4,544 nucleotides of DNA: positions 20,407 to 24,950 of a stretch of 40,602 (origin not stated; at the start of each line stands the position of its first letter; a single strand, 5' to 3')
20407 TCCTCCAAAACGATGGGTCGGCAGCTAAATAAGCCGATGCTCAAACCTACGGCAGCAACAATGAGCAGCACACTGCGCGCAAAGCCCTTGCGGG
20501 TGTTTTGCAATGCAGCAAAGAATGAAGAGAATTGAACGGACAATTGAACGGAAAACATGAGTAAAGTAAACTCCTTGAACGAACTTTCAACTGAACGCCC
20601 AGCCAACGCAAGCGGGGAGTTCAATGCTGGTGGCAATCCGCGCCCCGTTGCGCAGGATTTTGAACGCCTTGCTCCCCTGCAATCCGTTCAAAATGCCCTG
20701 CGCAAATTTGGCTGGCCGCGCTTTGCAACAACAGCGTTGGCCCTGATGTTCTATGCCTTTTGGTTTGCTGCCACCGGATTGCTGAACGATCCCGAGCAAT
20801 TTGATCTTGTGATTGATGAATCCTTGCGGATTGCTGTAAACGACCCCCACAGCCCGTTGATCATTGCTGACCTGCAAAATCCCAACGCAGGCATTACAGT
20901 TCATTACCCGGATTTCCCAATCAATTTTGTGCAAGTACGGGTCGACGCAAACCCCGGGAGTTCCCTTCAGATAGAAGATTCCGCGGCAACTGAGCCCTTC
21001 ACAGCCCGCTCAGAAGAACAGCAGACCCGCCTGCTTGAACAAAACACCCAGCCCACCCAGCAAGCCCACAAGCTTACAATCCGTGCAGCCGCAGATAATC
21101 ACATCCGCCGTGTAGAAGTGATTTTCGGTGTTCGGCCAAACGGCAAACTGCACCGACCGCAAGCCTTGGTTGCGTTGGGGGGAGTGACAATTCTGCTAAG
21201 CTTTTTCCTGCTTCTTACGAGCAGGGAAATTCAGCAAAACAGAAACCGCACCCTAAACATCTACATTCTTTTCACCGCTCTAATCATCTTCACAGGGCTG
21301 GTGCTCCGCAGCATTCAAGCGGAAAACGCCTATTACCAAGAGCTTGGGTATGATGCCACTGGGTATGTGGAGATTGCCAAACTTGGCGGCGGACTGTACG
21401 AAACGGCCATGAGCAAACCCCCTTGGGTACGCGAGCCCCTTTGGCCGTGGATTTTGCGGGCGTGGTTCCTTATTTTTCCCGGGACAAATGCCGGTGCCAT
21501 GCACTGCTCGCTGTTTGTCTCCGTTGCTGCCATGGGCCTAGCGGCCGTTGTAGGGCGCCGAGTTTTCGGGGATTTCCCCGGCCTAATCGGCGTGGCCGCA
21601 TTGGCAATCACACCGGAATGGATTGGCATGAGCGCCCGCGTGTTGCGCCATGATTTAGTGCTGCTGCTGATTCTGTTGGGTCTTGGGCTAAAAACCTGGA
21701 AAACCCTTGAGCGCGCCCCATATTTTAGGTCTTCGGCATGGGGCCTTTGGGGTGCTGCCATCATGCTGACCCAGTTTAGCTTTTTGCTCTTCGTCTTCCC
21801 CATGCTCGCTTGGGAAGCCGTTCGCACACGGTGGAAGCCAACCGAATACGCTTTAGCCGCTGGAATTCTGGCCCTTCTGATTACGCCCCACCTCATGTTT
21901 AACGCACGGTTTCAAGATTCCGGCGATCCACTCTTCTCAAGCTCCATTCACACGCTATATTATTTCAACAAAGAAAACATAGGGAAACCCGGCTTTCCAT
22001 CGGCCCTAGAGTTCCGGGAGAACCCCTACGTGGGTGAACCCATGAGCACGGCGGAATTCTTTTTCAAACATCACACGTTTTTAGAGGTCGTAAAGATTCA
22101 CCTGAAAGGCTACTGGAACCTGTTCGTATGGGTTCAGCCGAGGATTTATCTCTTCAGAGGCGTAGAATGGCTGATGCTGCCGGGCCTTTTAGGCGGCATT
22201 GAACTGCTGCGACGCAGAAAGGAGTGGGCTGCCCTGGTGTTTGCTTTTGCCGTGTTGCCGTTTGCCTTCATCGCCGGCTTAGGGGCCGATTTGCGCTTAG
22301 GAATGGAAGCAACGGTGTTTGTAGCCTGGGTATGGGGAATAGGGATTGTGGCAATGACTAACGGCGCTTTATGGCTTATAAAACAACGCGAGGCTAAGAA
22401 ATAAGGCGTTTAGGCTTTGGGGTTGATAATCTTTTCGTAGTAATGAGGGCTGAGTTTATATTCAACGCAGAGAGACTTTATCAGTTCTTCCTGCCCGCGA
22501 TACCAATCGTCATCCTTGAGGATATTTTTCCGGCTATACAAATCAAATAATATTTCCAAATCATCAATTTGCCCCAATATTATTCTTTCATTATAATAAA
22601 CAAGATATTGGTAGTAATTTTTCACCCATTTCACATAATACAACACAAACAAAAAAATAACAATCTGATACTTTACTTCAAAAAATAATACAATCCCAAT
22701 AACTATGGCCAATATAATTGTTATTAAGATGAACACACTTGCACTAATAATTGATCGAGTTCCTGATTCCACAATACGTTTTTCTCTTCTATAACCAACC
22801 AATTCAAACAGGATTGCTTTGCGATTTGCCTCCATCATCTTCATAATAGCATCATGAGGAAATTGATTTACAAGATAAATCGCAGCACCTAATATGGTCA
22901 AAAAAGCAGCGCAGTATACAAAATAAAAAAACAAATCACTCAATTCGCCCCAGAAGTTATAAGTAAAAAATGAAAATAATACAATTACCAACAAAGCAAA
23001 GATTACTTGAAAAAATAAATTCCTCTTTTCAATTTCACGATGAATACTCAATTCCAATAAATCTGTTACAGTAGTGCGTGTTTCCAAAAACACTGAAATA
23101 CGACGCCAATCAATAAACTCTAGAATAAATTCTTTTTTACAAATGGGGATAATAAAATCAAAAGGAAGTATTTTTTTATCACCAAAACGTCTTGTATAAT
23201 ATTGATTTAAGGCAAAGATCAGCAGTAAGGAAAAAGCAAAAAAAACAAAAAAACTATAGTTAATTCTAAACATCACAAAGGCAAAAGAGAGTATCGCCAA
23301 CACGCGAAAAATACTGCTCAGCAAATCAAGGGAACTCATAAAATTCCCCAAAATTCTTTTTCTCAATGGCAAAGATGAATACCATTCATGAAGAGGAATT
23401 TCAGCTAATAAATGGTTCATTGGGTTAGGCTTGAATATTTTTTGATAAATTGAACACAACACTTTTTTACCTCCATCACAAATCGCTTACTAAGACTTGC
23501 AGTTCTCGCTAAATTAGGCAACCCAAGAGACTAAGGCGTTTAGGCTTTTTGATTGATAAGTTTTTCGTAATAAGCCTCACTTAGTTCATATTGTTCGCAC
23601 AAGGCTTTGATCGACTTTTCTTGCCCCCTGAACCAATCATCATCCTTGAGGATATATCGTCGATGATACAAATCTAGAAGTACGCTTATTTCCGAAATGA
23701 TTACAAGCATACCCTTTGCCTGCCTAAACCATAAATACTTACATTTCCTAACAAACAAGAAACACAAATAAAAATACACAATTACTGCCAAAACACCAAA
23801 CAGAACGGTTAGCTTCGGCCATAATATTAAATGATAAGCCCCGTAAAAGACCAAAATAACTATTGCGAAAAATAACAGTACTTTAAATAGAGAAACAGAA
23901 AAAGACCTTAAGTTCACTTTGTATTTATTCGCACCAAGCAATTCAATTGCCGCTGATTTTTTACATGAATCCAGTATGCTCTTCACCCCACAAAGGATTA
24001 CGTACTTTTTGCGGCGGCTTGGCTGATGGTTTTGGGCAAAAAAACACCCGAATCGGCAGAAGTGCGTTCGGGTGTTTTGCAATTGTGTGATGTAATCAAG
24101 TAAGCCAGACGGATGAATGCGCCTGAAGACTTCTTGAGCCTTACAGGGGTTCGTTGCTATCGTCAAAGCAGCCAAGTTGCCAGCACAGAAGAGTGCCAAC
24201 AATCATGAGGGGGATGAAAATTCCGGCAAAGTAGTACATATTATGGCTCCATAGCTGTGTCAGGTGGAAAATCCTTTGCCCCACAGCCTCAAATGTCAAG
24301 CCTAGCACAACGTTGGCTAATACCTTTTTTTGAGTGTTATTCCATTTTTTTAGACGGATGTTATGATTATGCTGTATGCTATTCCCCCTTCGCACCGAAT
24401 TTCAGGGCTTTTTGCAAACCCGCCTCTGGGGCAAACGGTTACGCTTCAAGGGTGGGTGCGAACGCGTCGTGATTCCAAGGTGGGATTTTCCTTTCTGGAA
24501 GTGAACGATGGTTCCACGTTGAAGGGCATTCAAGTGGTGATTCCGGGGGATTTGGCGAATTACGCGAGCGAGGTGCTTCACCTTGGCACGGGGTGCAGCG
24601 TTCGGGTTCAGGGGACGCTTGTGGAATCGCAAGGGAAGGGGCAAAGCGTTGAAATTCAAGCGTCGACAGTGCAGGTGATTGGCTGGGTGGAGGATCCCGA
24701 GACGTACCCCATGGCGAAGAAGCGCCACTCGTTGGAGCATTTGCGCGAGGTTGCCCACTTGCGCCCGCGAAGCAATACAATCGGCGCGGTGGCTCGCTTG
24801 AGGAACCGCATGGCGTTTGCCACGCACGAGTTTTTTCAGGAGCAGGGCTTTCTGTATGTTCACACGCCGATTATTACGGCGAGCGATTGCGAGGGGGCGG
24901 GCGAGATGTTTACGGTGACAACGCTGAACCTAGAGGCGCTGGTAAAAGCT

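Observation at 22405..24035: Abrupt low-GC insertion carrying two tandem paralogous membrane proteins with an unassignable shared C-terminal domain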

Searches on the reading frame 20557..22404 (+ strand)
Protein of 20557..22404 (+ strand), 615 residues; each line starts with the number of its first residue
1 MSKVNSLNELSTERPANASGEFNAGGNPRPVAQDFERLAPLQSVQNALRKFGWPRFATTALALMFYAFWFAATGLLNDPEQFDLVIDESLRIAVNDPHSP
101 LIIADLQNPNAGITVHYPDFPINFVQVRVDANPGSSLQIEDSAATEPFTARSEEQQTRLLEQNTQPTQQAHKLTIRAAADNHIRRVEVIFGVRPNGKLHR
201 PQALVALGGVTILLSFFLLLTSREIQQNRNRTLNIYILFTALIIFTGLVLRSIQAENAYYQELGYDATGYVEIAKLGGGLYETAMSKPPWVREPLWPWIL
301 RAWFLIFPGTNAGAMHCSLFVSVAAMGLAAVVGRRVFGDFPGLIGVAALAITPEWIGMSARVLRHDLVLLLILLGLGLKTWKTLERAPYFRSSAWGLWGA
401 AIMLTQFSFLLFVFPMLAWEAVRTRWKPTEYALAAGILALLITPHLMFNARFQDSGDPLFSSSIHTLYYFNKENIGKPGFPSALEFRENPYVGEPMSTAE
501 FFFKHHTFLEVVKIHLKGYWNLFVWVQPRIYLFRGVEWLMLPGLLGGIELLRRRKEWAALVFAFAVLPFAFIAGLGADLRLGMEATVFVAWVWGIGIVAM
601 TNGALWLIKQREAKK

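Call 4: search_protein_families(library=pfam, proteins=[window:20557-22404:+], max_evalue=1)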
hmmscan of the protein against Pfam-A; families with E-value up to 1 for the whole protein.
window:20557-22404:+ (615 aa): 3 families
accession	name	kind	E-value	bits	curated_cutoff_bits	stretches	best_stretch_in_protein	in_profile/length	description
PF13231.12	PMT_2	-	2.2e-08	34.9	26.1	1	294-447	4-159/160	Dolichyl-phosphate-mannose-protein mannosyltransferase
PF00499.25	Oxidored_q3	-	0.0081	16.3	33.2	1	202-283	41-124/146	NADH-ubiquinone/plastoquinone oxidoreductase chain 6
PF17555.7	TssN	-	0.23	11.3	30.3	1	210-257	10-57/274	Type VI secretion system, TssN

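Call 18: find_related_loci(query=window:20557-22401:+, collection=genome_contigs, flank=8000)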
Query window:20557-22401:+ (615 aa) in genome_contigs; peptide patterns used: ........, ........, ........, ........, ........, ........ (x = any residue, [..] = any of these).
62 stretches matched a pattern, but none encodes a relative of the query by tblastn (E <= 1e-3).
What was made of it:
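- Tried and rejected: The GT-C protein against the GTDB representative genomes found no relative (call 18).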

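Call 19: find_homologous_proteins(query=window:20557-22401:+, max_evalue=1e-10)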
Query window:20557-22401:+ (615 aa): 5 proteins with E <= 1e-10 among 8000 candidates.
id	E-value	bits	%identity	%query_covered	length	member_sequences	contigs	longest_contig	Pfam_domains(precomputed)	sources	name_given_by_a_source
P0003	0.0e+0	1385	100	99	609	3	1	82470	PF13231.13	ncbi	-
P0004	4.7e-242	823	65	93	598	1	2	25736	PF13231.13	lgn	-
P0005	1.2e-232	792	66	87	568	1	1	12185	PF13231.13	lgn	-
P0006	3.9e-176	605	51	94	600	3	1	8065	-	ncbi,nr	ncbi:MAG: glycosyltransferase family 39 protein [Candidatus Sumerlaeia bacterium]|nr:glycosyltransfe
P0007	2.5e-108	381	39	85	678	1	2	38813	-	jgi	-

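Call 21: find_encoding_contigs(protein=P0003, flank=8000, max_places=4)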
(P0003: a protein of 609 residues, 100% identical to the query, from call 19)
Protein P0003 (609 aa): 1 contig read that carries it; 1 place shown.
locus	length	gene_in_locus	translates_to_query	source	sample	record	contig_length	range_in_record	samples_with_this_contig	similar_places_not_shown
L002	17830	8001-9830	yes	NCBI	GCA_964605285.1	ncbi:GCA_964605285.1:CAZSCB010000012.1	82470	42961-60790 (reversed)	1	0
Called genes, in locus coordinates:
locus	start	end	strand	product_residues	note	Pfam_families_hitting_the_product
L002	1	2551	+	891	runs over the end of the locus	-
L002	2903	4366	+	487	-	-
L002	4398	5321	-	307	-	-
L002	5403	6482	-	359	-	PF00686:CBM_20, PF00657:Lipase_GDSL, PF13472:Lipase_GDSL_2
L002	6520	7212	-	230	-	-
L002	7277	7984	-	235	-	PF00578:AhpC-TSA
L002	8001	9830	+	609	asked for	PF13231:PMT_2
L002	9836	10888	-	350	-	-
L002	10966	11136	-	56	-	-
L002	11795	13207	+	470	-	PF01336:tRNA_anti-codon, PF00152:tRNA-synt_2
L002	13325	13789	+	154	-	PF00160:Pro_isomerase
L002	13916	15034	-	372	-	PF01118:Semialdhyde_dh, PF02774:Semialdhyde_dhC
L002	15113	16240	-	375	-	-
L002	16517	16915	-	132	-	PF01196:Ribosomal_L17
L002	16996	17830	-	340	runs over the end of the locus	PF01193:RNA_pol_L, PF01000:RNA_pol_A_bac, PF03118:RNA_pol_A_CTD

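Call 22: find_encoding_contigs(protein=P0004, flank=8000, max_places=4)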
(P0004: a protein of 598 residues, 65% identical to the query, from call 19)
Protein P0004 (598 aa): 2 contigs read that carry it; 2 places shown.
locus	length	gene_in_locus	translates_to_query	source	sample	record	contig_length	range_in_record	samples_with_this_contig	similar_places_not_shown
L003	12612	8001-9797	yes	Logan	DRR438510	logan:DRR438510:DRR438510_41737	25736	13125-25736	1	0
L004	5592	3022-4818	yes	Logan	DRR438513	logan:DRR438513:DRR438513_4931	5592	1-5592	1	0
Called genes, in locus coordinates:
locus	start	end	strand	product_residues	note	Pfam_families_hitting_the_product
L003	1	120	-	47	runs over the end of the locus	-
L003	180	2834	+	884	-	-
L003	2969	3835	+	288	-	-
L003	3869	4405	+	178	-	-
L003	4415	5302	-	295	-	-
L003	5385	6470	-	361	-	PF00686:CBM_20 (weak), PF00657:Lipase_GDSL, PF13472:Lipase_GDSL_2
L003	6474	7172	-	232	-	-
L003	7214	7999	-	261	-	PF00578:AhpC-TSA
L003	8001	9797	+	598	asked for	PF13231:PMT_2 (weak)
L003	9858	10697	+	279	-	PF00596:Aldolase_II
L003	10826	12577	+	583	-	PF00133:tRNA-synt_1, PF01406:tRNA-synt_1e (faint), PF09334:tRNA-synt_1g, PF19303:Anticodon_3 (faint), PF08264:Anticodon_1 (weak)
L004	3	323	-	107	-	?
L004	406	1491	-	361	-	PF00686:CBM_20 (weak), PF00657:Lipase_GDSL, PF13472:Lipase_GDSL_2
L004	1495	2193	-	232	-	-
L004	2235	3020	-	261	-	PF00578:AhpC-TSA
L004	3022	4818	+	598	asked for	PF13231:PMT_2 (weak)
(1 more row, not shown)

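Call 23: find_encoding_contigs(protein=P0005, flank=8000, max_places=4)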
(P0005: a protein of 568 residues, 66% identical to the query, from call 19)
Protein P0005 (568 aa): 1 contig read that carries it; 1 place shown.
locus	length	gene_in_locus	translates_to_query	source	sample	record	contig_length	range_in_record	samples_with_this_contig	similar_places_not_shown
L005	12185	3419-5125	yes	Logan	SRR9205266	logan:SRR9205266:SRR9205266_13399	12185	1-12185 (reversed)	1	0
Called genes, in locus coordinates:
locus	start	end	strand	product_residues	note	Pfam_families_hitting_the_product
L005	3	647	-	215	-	?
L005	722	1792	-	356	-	PF00657:Lipase_GDSL, PF13472:Lipase_GDSL_2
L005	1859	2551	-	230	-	-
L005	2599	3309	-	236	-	PF00578:AhpC-TSA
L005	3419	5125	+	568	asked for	PF13231:PMT_2 (weak)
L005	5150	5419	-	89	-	PF10985:DUF2805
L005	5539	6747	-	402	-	PF04231:Endonuclease_1, PF04151:PPC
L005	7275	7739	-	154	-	PF00160:Pro_isomerase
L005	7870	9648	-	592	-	PF03372:Exo_endo_phos, PF00932:LTD (weak)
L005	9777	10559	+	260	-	PF02517:Rce1-like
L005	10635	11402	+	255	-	PF03767:Acid_phosphat_B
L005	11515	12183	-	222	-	?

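Call 24: find_encoding_contigs(protein=P0006, flank=8000, max_places=4)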
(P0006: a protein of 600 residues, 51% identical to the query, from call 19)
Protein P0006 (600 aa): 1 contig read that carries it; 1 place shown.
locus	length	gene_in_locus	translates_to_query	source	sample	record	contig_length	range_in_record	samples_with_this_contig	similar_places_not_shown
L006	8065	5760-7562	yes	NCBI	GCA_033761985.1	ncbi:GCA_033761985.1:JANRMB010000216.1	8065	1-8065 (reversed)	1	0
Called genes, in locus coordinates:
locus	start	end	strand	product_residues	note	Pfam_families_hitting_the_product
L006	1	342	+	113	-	?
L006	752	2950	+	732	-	PF22019:GlgB_N, PF02922:CBM_48, PF00128:Alpha-amylase (weak), PF02806:Alpha-amylase_C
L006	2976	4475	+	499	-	PF02113:Peptidase_S13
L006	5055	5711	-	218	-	PF08534:Redoxin (weak), PF00578:AhpC-TSA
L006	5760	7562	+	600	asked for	-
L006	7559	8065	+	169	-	?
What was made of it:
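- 20557..22404 (+): GT-C / PMT_2 glycosyltransferase (context): convergent neighbour of par1. The junction is specific to this species. Relatives at 51-66% identity have other genes downstream (calls 22-24).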

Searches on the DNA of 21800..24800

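Call 64: search_rna_families(source=window, start=21800, end=24800, threshold=evalue, max_evalue=1)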
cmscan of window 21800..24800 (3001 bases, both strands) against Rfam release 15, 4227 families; matches with E-value up to 1: 0.
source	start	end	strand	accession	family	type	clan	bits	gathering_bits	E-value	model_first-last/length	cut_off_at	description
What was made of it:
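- Tried and rejected: Rfam on 21800-24800 gave nothing (call 64).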
